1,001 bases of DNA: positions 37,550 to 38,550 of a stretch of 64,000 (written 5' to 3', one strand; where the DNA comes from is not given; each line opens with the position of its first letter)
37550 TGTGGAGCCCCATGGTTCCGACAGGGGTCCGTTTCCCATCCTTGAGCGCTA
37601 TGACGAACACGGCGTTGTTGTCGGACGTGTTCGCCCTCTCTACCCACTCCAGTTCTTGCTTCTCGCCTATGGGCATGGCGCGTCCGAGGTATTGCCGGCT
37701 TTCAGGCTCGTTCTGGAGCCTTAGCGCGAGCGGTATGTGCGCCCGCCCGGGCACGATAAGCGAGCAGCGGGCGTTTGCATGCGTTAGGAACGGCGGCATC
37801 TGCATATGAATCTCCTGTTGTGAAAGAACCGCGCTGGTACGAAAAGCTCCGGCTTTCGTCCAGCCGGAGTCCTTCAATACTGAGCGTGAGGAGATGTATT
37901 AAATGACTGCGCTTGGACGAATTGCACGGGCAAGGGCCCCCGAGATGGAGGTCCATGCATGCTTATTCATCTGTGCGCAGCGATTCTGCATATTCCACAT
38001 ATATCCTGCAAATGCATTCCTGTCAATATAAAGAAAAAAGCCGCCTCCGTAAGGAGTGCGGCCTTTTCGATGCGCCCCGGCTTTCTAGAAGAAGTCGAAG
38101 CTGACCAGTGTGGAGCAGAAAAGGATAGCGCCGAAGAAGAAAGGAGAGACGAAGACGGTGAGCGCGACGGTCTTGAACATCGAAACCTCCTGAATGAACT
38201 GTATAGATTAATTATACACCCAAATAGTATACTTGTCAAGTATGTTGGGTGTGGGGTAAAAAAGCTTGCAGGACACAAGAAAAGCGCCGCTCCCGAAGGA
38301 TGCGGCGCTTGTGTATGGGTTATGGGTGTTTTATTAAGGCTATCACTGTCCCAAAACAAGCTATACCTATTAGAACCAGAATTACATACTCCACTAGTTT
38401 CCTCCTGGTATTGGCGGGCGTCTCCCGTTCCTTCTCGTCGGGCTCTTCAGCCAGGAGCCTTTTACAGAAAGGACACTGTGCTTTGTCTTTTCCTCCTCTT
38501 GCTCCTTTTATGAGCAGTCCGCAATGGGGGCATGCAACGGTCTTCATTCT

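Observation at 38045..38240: Complete mini-gene for a 31-aa hydrophobic peptide: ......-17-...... promoter, GGAGG RBS, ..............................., hairpin terminator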

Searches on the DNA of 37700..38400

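Call 20: search_rna_families(source=window, start=37700, end=38400, threshold=evalue, max_evalue=10)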
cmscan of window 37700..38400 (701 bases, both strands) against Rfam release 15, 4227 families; matches with E-value up to 10: 4.
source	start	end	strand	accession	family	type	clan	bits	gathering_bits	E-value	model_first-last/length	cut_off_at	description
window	38031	38121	-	RF01859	Phe_leader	Cis-reg; leader;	-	19.4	55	1.4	1-125/125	no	Phenylalanine leader peptide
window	38277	38334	-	RF01489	sbrA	Gene; sRNA;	-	17.3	45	0.97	1-71/71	no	Listeria sRNA sbrA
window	38273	38312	-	RF00489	ctRNA_p42d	Gene; antisense;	-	14.3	50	6.8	1-46/46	no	ctRNA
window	38010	38104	-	RF02716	sno_ncR3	Gene; snRNA; snoRNA; CD-box;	-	13.6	88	7.5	1-75/75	no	Small nucleolar RNA ncR3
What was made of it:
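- There is a weak Rfam Phe_leader match (RF01859, 19.4 bits, E = 1.4; call 20). The Rfam score is far below the gathering threshold of 55 bits (call 20).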

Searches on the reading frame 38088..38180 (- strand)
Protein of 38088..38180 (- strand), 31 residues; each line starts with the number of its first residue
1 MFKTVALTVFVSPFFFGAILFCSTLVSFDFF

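Call 10: find_encoding_contigs(protein=window:38088-38180:-, flank=10000, max_places=10)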
Protein seq(31 aa) (31 aa): 18 contigs read that carry it; 10 places shown.
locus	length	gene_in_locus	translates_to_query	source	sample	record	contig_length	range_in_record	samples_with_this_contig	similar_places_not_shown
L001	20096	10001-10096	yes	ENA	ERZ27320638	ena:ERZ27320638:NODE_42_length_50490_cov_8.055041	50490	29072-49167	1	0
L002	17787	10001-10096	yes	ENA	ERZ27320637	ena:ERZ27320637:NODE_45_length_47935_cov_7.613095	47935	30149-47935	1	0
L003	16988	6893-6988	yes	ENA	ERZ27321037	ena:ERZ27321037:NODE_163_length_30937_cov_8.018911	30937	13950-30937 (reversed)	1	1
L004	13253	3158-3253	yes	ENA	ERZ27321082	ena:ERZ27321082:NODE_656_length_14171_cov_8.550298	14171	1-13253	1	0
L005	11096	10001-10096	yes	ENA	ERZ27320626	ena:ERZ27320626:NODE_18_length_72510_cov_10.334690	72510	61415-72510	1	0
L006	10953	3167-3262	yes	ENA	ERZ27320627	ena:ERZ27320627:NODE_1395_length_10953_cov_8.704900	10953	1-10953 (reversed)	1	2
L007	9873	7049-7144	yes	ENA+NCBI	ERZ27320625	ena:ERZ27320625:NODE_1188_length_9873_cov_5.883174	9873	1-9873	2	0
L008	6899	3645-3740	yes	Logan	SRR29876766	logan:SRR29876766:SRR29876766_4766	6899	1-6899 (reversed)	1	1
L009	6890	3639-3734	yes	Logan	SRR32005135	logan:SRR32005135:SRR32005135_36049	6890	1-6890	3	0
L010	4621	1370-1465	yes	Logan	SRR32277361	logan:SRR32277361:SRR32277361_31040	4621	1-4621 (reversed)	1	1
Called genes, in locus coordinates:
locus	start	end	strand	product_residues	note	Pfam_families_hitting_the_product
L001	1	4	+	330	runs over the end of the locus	PF00268:Ribonuc_red_sm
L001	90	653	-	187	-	-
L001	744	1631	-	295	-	PF01509:TruB_N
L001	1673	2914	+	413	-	PF13393:tRNA-synt_His, PF00587:tRNA-synt_2b, PF03129:HGTP_anticodon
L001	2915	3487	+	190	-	PF13482:RNase_H_2, PF10108:DNA_pol_B_exo2 (faint)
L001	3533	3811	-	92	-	-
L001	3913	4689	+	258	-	PF13462:Thioredoxin_4, PF01323:DSBA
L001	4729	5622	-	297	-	PF12705:PDDEXK_1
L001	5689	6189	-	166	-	PF20393:Pro_CA_2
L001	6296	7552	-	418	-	PF03979:Sigma70_r1_1, PF00140:Sigma70_r1_2, PF04542:Sigma70_r2, PF04539:Sigma70_r3, PF04545:Sigma70_r4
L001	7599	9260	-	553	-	PF01807:Zn_ribbon_DnaG, PF08275:DNAG_N, PF01751:Toprim (faint), PF13155:Toprim_2, PF13662:Toprim_4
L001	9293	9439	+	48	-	-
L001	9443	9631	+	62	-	-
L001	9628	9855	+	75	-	-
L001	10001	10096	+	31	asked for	-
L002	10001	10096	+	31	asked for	-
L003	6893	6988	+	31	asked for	-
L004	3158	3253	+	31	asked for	-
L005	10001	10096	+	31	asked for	-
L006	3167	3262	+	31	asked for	-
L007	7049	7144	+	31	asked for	-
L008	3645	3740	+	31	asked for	-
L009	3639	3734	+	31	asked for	-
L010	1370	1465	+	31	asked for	-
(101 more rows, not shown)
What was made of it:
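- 38085..38180 (-): 31-codon ORF plus TAG stop: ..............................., a single transmembrane helix. The identical peptide is called on 18 contigs of the same species (call 10).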

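Call 18: search_protein_families(library=pfam, proteins=[window:38088-38180:-], max_evalue=10)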
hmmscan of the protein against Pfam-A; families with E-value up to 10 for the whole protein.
seq(31 aa): 0 families

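Call 19: search_protein_families(library=ncbifam, proteins=[window:38088-38180:-], max_evalue=10)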
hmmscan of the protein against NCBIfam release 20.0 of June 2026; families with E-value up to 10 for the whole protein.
seq(31 aa): 0 families

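Call 31: search_protein_representatives(protein=window:38088-38180:-)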
Query: 31 residues. Proteins with E-value up to 0.001 (for the whole library): 1; up to 1e-10: 1; up to 1e-30: 0. The best 1 are listed.
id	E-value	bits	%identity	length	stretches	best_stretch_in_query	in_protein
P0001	3.7e-11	55.8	100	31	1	1-31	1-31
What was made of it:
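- No protein homologues were detectable in 1.8 billion representatives beyond the peptide itself (call 31).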

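Call 57: predict_structure(protein=window:38088-38180:-)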
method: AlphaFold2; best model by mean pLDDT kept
length: 31 residues; sequences in the alignment: 1
mean_pLDDT: 94.4   pTM: 0.51
mean pLDDT of the five models: 94.4, 93.1, 91.6, 90.8, 90.5
residues with pLDDT >= 90: 26; 70-90: 5; 50-70: 0; < 50: 0
segments of 3 or more residues with pLDDT < 50: none
pLDDT, mean of each block of 10 residues (from residue 1): 89 97 97 89
secondary structure, 60 per line:
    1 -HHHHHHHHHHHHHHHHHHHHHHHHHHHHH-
elements in order: H2-30
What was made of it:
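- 38085..38180 (-): AF2 gives a helix over residues 2-30 with pLDDT 94 (call 57).
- AF2 predicts one helix over residues 2-30 with pLDDT 94.4 (call 57).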

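Call 70: search_solved_structures(query=A2, max_evalue=10)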
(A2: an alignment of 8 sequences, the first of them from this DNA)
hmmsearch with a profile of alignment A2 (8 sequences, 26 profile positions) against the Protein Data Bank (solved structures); distinct sequences matched with E-value up to 10: 2.
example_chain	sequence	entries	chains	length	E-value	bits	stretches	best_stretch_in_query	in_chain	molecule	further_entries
8wr3_A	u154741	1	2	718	5.4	10.7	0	5-26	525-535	Lysosomal cholesterol signaling protein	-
8y56_R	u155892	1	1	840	9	10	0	5-26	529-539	Lysosomal cholesterol signaling protein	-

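Call 71: search_solved_structures(query=window:38088-38180:-, max_evalue=10)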
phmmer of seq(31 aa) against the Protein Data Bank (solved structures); distinct sequences matched with E-value up to 10: 0.

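Call 72: search_protein_families(library=pfam, alignment_id=A2, max_evalue=10)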
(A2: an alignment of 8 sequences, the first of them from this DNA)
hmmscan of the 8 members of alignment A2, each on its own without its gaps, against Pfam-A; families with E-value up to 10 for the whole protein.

A. member 1, seq(31 aa): 0 families

B. families by the number of members that match (of 8 scanned): 1 family
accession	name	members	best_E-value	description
PF07225.17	NDUF_B4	1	0.29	NADH-ubiquinone oxidoreductase B15 subunit (NDUFB4)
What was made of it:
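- On KdpF (PF09604): No hit to this family appeared among the Pfam and NCBIfam results (calls 18, 19, 72), and no match to any PDB chain (calls 70, 71).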

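Call 73: search_protein_families(library=padloc, alignment_id=A2, max_evalue=10)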
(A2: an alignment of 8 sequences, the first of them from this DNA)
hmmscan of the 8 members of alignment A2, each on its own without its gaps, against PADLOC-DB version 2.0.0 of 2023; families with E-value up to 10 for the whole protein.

A. member 1, seq(31 aa): 0 families

B. families by the number of members that match (of 8 scanned): 0 families
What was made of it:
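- No match was found to any Pfam type I toxin family, nor to PADLOC (calls 18, 72, 73).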

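Call 74: search_protein_families(library=phrogs, alignment_id=A2, max_evalue=10)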
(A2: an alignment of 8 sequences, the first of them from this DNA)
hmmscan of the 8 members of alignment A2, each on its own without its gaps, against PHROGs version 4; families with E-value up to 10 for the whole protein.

A. member 1, seq(31 aa): 0 families

B. families by the number of members that match (of 8 scanned): 2 families
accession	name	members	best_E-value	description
phrog_33202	-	1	0.025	-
phrog_13603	-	1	0.051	-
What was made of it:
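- Tried and rejected: Pfam, NCBIfam, PADLOC, PHROGs and PDB sequence searches on all 8 peptides gave nothing meaningful (calls 18, 19, 70-74).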

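Call 80: list_cluster_members(proteins=[P0001, P0122])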
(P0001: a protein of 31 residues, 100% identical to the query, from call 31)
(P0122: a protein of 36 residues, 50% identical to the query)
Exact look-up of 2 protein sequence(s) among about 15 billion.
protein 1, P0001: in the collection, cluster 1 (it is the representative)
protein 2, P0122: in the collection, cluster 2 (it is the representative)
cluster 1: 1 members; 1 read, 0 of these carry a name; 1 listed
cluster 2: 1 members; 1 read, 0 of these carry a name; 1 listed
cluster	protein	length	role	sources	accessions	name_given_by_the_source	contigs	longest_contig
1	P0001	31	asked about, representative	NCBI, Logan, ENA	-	-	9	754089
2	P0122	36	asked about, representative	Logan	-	-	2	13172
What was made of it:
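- Tried and rejected: The cluster look-up gave no names (call 80).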
